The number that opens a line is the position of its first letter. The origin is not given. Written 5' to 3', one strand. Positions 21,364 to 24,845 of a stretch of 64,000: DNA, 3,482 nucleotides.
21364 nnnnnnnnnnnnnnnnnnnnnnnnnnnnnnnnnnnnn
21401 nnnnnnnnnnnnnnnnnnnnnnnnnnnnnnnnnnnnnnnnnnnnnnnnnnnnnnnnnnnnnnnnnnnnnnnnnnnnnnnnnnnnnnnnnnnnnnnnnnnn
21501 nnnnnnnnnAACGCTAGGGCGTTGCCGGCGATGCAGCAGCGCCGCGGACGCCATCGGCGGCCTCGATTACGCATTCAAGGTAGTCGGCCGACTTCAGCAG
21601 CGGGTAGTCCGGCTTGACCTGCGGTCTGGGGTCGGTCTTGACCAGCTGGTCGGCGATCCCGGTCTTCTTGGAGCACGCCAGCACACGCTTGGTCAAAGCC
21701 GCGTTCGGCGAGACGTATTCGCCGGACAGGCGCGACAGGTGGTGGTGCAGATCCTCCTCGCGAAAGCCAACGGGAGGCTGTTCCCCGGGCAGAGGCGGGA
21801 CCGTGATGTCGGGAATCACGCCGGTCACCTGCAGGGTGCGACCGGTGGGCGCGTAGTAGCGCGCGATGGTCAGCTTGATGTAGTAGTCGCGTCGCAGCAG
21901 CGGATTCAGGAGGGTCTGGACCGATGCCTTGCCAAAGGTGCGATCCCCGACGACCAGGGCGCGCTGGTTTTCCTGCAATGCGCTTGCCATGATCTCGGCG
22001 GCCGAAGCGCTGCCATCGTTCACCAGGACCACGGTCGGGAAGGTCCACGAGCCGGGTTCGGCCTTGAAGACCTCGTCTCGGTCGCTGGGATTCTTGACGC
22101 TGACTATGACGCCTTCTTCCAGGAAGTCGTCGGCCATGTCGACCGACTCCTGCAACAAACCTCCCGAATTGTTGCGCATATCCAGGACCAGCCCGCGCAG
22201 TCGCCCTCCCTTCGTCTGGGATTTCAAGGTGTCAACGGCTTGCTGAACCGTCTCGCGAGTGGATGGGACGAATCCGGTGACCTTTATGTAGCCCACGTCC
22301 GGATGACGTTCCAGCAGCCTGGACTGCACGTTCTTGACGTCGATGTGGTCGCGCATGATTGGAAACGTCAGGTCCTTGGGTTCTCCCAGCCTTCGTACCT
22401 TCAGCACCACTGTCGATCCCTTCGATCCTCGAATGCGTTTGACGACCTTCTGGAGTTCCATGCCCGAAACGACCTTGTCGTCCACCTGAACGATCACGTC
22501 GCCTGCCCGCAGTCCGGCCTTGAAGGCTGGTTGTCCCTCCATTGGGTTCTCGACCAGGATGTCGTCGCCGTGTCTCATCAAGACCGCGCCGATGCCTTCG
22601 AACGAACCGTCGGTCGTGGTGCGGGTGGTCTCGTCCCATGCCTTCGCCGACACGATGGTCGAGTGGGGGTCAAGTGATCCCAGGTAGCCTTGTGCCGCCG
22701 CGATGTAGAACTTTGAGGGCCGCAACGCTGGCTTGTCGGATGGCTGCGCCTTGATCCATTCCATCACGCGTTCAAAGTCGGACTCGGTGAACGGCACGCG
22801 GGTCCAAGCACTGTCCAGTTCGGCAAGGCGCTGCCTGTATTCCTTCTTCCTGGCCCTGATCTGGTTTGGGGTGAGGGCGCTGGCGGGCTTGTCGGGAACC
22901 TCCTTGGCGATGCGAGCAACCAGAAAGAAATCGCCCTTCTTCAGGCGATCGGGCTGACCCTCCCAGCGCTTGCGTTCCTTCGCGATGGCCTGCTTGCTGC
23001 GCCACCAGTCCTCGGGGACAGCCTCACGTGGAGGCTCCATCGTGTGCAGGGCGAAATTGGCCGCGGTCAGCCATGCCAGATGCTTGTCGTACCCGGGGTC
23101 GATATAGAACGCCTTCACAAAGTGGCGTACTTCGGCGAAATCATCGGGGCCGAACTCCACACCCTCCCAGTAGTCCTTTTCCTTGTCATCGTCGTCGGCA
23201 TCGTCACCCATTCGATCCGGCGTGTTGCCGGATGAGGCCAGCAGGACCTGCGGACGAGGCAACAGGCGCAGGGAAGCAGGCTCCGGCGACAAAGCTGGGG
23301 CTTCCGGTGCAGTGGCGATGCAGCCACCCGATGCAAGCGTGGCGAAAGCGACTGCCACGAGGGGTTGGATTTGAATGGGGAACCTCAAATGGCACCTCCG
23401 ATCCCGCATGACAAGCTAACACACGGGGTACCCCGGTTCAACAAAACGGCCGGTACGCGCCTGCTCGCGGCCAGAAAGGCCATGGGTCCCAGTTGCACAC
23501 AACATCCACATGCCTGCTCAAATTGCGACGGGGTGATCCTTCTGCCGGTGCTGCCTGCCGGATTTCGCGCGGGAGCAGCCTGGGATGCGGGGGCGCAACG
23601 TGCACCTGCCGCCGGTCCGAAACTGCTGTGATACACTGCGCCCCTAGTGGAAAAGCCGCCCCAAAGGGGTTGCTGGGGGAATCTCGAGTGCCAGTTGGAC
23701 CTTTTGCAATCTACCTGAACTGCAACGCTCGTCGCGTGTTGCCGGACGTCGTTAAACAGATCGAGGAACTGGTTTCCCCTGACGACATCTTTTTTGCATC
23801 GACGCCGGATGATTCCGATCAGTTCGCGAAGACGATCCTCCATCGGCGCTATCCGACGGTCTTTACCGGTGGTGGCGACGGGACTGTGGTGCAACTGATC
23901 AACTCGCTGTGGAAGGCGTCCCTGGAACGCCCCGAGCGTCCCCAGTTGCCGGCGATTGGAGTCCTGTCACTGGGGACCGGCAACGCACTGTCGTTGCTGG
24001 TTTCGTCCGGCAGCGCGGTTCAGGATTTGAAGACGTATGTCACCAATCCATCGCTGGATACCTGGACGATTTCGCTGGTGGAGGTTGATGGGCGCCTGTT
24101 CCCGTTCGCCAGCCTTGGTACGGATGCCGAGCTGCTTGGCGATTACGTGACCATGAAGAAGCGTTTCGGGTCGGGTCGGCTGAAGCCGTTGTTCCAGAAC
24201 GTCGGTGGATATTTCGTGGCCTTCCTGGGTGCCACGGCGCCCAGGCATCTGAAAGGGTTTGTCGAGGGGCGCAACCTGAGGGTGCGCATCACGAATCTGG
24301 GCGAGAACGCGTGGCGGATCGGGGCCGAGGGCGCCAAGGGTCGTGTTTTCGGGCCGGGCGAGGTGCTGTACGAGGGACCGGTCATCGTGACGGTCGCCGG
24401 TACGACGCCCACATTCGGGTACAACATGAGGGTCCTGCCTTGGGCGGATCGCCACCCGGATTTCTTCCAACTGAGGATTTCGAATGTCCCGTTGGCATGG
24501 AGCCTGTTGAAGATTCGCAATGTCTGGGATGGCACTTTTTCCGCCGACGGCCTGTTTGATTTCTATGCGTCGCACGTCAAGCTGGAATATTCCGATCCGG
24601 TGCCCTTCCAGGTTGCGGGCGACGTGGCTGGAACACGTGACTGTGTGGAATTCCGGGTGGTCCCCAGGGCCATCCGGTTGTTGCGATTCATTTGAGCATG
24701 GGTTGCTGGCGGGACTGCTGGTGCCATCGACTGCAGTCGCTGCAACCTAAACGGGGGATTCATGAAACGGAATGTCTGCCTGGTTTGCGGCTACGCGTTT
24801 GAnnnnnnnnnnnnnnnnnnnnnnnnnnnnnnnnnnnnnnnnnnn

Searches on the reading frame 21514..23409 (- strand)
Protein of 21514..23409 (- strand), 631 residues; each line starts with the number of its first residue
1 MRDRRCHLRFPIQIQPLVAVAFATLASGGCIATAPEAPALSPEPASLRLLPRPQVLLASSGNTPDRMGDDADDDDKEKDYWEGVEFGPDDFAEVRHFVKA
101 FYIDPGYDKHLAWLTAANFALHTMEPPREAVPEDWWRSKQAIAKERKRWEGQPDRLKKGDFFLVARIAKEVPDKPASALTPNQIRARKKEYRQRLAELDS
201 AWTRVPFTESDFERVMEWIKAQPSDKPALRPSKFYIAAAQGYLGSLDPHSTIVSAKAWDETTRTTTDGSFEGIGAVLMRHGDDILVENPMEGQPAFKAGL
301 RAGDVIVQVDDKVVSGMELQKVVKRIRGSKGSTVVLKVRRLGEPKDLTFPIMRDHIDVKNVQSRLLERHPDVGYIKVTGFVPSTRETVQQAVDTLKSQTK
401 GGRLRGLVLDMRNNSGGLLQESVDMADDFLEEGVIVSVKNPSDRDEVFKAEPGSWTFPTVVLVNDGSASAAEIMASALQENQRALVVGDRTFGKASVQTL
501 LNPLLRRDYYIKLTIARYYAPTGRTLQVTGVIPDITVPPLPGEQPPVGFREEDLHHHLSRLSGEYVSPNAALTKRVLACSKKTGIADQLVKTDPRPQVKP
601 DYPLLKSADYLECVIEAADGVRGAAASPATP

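Call 64: search_protein_families(library=pfam, proteins=[window:21514-23409:-], max_evalue=0.00001)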
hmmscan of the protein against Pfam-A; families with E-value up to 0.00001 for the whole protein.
window:21514-23409:- (631 aa): 4 families
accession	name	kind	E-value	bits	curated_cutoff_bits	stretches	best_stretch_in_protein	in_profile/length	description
PF03572.23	Peptidase_S41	-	2.1e-44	151.4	24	1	371-537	1-165/165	Peptidase family S41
PF17820.7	PDZ_6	-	1.2e-12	47.8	27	1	286-340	2-54/54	PDZ domain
PF13180.12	PDZ_2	-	2.6e-11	44.1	27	1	273-348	3-77/80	PDZ domain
PF00595.29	PDZ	-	1.1e-09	39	23.2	1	272-338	11-80/81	PDZ domain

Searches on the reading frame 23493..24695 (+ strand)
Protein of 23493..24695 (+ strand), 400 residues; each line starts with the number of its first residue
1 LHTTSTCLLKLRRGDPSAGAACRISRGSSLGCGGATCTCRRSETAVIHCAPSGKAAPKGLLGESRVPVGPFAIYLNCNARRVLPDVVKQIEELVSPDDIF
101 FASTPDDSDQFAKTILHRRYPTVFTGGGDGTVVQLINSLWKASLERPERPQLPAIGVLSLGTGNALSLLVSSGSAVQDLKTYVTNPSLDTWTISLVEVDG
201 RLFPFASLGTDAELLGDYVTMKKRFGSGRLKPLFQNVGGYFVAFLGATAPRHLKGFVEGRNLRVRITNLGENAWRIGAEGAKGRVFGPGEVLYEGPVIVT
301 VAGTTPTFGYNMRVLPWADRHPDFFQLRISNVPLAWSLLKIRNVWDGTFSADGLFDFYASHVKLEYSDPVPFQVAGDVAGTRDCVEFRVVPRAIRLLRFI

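Call 64: search_protein_families(library=pfam, proteins=[window:23493-24695:+], max_evalue=0.00001)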
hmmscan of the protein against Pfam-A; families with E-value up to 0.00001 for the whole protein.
window:23493-24695:+ (400 aa): 1 family
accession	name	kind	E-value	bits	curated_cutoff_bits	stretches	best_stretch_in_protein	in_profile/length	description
PF00781.29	DAGK_cat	-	4.4e-11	42.9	23.6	1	80-173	16-102/125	Diacylglycerol kinase catalytic domain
